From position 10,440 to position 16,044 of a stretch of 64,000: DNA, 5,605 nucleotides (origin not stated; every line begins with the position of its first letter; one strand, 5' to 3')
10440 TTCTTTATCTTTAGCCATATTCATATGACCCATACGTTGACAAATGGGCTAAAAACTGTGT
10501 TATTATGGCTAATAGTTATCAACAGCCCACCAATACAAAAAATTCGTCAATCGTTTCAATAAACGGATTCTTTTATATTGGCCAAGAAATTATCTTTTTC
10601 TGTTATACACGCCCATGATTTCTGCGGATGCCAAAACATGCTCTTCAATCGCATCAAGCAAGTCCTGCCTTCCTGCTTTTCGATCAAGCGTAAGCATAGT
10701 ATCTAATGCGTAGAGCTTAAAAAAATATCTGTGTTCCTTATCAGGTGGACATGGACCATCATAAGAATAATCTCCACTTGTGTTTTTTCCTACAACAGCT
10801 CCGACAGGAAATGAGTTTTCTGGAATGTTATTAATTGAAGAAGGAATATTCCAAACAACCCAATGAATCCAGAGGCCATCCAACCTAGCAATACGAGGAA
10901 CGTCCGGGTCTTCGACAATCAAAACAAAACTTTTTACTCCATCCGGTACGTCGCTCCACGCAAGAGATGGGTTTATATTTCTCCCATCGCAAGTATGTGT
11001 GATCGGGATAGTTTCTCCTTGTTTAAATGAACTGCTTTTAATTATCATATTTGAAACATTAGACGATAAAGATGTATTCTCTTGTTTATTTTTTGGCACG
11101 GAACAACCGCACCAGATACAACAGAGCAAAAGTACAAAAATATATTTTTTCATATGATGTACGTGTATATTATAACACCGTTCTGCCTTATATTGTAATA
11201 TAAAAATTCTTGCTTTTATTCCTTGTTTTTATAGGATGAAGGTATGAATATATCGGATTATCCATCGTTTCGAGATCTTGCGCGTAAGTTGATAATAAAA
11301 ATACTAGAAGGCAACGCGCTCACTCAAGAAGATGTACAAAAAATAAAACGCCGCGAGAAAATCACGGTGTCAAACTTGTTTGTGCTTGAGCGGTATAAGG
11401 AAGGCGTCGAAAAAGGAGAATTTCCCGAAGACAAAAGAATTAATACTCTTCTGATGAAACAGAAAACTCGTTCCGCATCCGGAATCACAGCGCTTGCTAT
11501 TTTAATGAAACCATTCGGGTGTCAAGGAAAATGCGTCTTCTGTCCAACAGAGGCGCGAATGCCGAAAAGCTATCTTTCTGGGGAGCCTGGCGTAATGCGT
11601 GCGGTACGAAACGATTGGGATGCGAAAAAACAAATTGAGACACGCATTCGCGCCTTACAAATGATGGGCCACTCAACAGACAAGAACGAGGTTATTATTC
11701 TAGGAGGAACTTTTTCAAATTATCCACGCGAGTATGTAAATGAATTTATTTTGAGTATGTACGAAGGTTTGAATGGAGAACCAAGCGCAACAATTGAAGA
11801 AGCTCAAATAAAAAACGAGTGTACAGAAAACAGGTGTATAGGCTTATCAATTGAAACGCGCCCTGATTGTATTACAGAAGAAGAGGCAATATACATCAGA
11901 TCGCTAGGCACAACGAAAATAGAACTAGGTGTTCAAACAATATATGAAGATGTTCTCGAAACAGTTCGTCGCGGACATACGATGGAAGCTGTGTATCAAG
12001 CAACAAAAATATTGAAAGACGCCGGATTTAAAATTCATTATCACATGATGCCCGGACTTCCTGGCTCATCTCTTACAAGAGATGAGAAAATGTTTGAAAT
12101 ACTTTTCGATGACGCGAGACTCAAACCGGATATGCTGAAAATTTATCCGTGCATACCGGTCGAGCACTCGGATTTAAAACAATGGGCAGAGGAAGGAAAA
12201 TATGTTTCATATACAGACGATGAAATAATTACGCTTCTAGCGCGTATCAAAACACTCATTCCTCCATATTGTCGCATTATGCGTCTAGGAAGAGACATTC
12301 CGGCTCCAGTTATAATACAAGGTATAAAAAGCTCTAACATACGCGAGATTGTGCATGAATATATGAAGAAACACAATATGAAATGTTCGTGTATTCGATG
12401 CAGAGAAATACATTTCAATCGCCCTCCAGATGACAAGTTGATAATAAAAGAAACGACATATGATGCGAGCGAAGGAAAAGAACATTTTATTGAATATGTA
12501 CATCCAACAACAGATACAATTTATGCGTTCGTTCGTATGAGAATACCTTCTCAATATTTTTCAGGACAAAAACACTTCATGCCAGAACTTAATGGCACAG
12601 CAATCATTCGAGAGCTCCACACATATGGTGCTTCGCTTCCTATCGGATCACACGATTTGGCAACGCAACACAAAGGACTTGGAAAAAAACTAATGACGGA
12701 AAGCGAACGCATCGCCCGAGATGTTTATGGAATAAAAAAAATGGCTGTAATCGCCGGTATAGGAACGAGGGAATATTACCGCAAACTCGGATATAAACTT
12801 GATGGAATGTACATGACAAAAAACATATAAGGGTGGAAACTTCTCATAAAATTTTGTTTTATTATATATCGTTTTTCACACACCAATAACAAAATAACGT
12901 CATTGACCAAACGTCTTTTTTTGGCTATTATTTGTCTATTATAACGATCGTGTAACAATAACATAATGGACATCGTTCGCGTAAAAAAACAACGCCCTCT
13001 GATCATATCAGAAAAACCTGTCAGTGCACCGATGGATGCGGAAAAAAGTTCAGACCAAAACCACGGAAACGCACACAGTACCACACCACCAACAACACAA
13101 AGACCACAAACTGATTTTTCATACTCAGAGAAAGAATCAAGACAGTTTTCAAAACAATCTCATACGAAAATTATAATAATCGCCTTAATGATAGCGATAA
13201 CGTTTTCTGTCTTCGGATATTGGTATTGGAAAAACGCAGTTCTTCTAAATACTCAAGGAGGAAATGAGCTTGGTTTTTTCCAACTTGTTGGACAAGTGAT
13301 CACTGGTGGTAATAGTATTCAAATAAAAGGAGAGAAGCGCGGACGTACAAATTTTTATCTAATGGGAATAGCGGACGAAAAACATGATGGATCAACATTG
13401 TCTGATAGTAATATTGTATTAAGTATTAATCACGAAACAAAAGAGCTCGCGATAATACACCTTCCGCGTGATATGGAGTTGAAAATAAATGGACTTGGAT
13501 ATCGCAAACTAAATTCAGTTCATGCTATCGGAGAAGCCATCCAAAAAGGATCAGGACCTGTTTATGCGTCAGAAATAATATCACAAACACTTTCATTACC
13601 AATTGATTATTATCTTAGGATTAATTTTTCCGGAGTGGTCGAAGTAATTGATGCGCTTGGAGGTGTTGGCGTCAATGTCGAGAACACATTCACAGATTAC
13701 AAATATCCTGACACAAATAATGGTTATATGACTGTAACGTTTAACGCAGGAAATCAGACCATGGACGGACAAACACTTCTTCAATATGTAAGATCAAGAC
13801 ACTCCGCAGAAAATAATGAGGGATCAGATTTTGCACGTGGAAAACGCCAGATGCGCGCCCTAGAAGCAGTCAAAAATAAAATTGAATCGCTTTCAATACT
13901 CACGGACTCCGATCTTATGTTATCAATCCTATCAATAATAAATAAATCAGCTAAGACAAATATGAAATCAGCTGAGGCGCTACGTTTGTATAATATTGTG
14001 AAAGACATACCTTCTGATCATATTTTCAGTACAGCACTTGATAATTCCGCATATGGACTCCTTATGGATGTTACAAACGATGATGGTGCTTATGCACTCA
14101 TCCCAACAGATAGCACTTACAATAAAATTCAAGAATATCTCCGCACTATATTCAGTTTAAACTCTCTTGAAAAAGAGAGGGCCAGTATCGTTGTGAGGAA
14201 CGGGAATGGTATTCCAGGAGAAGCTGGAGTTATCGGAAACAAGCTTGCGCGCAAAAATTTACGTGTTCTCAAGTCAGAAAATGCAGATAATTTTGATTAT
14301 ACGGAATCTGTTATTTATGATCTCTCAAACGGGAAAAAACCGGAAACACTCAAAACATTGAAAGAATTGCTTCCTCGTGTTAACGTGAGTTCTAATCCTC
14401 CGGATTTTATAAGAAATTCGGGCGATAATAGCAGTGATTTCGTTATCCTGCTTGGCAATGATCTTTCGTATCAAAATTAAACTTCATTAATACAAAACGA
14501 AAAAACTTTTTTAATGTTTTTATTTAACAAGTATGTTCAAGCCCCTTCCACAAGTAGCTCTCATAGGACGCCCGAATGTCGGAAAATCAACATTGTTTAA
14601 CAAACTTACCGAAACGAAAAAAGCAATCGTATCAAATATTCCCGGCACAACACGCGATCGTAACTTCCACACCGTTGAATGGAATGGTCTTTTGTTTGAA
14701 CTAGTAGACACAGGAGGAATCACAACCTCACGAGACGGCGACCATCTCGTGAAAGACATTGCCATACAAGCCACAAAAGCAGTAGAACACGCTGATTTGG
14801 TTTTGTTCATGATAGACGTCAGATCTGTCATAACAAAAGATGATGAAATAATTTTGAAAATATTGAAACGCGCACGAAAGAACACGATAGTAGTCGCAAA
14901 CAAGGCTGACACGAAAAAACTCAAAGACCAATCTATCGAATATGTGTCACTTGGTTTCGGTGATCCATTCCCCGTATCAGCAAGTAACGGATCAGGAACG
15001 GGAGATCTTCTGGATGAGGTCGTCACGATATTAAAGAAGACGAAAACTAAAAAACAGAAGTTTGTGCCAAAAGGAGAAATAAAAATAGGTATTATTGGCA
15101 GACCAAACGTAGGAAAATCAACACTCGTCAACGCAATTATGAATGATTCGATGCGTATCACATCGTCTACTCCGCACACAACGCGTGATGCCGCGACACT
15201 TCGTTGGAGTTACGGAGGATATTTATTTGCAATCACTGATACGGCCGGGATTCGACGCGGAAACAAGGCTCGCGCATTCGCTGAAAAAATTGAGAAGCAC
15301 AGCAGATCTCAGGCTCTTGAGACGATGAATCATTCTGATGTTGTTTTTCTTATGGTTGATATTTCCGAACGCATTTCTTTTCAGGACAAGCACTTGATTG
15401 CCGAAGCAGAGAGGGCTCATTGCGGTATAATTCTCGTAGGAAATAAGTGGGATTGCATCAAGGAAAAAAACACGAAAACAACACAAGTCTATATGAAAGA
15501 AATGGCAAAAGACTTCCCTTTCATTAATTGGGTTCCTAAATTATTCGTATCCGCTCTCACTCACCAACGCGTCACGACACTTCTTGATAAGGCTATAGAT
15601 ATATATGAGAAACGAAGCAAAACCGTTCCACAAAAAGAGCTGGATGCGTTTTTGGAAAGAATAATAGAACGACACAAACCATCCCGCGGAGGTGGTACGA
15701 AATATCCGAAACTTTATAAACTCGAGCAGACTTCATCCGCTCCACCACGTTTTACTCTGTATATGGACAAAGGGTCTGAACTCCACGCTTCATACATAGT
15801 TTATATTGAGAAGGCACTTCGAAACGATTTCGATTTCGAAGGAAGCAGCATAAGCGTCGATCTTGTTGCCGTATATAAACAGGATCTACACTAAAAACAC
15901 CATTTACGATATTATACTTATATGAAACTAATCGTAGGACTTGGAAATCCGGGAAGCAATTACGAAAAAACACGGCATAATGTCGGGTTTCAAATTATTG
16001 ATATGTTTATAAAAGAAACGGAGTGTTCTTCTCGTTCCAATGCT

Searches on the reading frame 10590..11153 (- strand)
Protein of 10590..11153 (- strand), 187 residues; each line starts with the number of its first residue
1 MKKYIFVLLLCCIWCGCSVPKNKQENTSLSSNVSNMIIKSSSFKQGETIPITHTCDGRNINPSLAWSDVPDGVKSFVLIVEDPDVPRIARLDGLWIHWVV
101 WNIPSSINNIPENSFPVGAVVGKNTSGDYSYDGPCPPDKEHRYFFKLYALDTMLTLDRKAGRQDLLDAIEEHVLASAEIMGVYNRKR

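Call 48: search_protein_families(library=pfam, proteins=[window:10590-11153:-], max_evalue=0.00001)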
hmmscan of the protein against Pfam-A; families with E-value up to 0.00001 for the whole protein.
window:10590-11153:- (187 aa): 1 family
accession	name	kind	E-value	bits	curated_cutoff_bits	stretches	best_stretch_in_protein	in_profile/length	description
PF01161.25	PBP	-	7.8e-42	143.3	24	1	48-183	1-135/135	Phosphatidylethanolamine-binding protein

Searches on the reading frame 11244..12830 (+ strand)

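Call 48: search_protein_families(library=pfam, proteins=[window:11244-12830:+], max_evalue=0.00001)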
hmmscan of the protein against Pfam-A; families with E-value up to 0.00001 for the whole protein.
window:11244-12830:+ (528 aa): 2 families
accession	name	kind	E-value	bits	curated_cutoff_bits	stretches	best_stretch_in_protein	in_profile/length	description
PF16199.10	Radical_SAM_C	-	6.7e-19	68.2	31.9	1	295-376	1-85/85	Radical_SAM C-terminal domain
PF04055.27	Radical_SAM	-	7.8e-19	68.9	29.5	1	92-277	6-156/166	Radical SAM superfamily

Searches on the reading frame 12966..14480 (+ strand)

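Call 48: search_protein_families(library=pfam, proteins=[window:12966-14480:+], max_evalue=0.00001)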
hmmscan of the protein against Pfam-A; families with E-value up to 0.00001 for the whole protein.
window:12966-14480:+ (504 aa): 2 families
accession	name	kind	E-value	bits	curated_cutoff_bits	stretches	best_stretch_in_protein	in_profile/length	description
PF03816.19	LytR_cpsA_psr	-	3.2e-35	121.9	24.6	1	146-307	2-149/150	LytR_cpsA_psr family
PF13399.11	LytR_C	-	1.5e-07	32.6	22.2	1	407-499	3-85/86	LytR cell envelope-related transcriptional attenuator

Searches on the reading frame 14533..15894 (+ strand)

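Call 48: search_protein_families(library=pfam, proteins=[window:14533-15894:+], max_evalue=0.00001)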
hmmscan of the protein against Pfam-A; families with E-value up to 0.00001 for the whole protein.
window:14533-15894:+ (453 aa): 10 families
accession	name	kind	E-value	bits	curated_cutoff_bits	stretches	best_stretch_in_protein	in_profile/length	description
PF01926.29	MMR_HSR1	-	3.3e-55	185.5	21.9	2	7-124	1-113/113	50S ribosome-binding GTPase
PF02421.24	FeoB_N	-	1.6e-22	80.1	27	1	7-141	2-131/156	Ferrous iron transport protein B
PF00009.33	GTP_EFTU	-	2.8e-19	69.9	26.5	1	263-358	88-186/188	Elongation factor Tu GTP binding domain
PF14714.11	KH_dom-like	-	4e-15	56.3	27.3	1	365-442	2-78/81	KH-domain-like of EngA bacterial GTPase enzymes, C-terminal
PF00350.29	Dynamin_N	-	4.6e-13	50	27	0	53-124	101-167/168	Dynamin family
PF00071.28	Ras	-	4.7e-13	49.5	21.6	1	184-355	1-157/162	Ras family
PF04548.22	AIG1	-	6.8e-11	42.3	27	0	8-120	3-121/212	AIG1 family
PF03193.22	RsgA_GTPase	-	8.8e-10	39.1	30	0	173-242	96-170/174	RsgA GTPase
PF08477.19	Roc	-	4.9e-08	33.7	27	0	184-246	1-72/119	Ras of Complex, Roc, domain of DAPkinase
PF00025.27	Arf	-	1.8e-07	31.2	22.3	0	8-130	17-130/174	ADP-ribosylation factor family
